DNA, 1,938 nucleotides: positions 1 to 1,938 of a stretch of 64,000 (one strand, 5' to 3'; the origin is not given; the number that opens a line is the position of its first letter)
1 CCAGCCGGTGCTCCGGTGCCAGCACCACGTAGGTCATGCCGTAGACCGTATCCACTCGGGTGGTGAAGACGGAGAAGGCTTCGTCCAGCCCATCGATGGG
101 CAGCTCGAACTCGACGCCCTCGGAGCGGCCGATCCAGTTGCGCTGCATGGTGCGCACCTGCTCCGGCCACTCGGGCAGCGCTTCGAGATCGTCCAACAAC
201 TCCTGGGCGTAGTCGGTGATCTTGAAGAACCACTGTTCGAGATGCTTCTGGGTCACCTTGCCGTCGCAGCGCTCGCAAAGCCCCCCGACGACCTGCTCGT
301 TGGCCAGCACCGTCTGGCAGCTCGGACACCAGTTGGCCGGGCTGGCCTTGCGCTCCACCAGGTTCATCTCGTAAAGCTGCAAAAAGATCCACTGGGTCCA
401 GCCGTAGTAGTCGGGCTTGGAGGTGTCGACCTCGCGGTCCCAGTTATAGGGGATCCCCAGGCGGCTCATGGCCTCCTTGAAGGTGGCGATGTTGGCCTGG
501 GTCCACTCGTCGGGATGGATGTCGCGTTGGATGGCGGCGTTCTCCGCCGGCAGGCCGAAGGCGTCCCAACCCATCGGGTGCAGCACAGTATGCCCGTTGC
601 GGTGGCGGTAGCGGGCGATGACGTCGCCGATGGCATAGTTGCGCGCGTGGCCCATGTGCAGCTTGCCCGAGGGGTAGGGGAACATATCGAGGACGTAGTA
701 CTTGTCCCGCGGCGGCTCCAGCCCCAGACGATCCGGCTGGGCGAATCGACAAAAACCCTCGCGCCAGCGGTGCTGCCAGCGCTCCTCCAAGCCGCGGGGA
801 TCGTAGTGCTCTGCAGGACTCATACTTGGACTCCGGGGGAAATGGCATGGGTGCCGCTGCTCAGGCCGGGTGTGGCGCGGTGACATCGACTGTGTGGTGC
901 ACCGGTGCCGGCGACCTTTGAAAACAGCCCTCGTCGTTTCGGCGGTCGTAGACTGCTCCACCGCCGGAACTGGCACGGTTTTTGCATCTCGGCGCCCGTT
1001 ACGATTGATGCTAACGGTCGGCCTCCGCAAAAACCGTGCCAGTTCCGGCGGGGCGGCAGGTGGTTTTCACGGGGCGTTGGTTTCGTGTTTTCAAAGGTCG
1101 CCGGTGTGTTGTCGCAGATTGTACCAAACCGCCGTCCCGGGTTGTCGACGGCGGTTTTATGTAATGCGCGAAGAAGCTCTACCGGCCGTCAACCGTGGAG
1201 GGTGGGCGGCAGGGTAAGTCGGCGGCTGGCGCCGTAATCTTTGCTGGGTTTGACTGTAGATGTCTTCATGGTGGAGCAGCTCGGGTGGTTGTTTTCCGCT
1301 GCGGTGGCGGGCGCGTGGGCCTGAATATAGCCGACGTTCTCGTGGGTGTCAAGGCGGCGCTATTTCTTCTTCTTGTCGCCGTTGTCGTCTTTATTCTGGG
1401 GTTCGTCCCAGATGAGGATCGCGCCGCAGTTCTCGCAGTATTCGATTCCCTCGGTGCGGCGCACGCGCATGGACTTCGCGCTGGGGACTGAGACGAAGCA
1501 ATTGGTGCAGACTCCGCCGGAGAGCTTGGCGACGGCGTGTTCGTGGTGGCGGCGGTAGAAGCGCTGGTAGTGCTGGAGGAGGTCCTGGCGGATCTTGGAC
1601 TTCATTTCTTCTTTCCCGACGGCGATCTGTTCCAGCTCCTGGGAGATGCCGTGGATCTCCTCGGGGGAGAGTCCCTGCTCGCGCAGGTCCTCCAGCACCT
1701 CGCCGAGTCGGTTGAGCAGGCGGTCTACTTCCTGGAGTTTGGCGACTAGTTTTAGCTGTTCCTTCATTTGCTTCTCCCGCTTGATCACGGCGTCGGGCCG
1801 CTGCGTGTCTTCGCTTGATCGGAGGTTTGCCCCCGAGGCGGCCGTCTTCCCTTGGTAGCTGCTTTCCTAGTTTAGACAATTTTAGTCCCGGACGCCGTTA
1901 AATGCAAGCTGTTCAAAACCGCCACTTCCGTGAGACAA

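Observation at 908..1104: Family of ~190-bp nested palindromic intergenic elements with a conserved core and variable but complementary outer arms (3 copies)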

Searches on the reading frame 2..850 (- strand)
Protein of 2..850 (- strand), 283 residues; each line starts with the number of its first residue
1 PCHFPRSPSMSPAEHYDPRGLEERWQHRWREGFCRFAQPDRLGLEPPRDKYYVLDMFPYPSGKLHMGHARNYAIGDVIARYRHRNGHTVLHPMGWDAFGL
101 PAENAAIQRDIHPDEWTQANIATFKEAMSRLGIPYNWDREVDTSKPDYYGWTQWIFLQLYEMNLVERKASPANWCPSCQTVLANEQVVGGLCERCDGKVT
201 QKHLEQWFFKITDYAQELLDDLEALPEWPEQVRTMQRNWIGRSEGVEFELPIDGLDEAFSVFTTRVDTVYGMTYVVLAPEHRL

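Call 28: search_protein_families(library=pfam, proteins=[window:2-850:-], max_evalue=0.00001)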
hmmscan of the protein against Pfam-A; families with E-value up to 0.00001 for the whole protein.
window:2-850:- (283 aa): 3 families
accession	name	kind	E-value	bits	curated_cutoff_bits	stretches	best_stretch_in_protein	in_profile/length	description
PF00133.28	tRNA-synt_1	-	4e-28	98.7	22.7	1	46-240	20-225/414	tRNA synthetases class I (I, L, M and V)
PF09334.17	tRNA-synt_1g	-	1.2e-24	87.3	20.1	1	55-196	5-143/391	tRNA synthetases class I (M)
PF13603.12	tRNA-synt_1_2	-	2.2e-17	63.6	25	1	237-283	1-47/185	Leucyl-tRNA synthetase, editing domain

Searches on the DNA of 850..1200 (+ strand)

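Call 19: search_rna_families(source=window, start=850, end=1200, threshold=evalue, max_evalue=10)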
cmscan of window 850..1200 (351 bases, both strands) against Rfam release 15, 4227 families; matches with E-value up to 10: 8.
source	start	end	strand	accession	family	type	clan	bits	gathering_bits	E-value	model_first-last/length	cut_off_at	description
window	961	1051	+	RF00926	MIR1151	Gene; miRNA;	-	30.9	90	0.0054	1-110/110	no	MIR1151 microRNA precursor family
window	946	1069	-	RF03175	MIR3454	Gene; miRNA;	-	25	142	0.0054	1-147/147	no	MIR3454 microRNA precursor family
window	961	1051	-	RF02469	Ms_IGR-7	Gene; sRNA;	-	23.4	45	0.012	9-66/118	no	Actinobacteria sRNA Ms_IGR-7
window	945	1059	+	RF04175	mir-1260b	Gene; miRNA;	-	22.6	81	0.036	1-108/108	no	mir-1260b microRNA precursor family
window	937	1068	+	RF04137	MIR834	Gene; miRNA;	-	20.7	200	0.019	1-181/181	no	MIR834 microRNA precursor family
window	965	1048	+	RF03787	mir-2010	Gene; miRNA;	-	15.5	66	5.3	1-76/76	no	mir-2010 microRNA precursor family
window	963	1049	+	RF02423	Bp1_781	Gene; sRNA;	-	11.3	80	0.94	18-132/230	no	Burkholderia sRNA Bp1_Cand871_SIPHT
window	965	1047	+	RF02690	BTH_s1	Gene; sRNA;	-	9.6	74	5.9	41-73/205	no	Burkholderia sRNA 1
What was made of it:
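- On Known RNA family (Rfam 15): A permissive scan of copy 1 gives only generic long-hairpin (miRNA precursor) hits far below threshold (call 19).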

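Call 87: search_dna_similar(query=window:905-1106:+, collection=plasmids, mode=distant, max_evalue=0.001, max_rows=10)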
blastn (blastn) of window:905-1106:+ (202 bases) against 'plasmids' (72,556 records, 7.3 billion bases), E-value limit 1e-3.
No match.

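Call 88: search_dna_similar(query=window:905-1106:+, collection=phages, mode=distant, max_evalue=0.001, max_rows=10)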
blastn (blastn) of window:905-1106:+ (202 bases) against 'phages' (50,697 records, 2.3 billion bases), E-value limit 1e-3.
No match.
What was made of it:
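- Tried and rejected: Plasmid and phage collections had no similar DNA (calls 87, 88).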

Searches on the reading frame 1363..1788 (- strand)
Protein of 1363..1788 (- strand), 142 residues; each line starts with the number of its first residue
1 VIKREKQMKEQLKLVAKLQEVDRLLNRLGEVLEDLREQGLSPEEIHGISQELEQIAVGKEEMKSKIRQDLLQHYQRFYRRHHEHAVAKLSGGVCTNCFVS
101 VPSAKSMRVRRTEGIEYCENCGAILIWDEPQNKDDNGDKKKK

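Call 28: search_protein_families(library=pfam, proteins=[window:1363-1788:-], max_evalue=0.00001)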
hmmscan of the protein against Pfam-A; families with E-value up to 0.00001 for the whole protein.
window:1363-1788:- (142 aa): 1 family
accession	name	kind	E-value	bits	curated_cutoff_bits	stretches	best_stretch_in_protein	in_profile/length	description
PF02591.20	Zn_ribbon_9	-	2.6e-09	37.4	29.1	1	93-125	1-33/33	C4-type zinc ribbon domain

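Call 77: find_encoding_contigs(protein=window:1363-1767:-, flank=4000, max_places=10)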
Protein window:1363-1767:- (135 aa): no gene with exactly this product is on record in the collection.
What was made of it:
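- Tried and rejected: The look-up of the zinc-ribbon protein found nothing (call 77).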
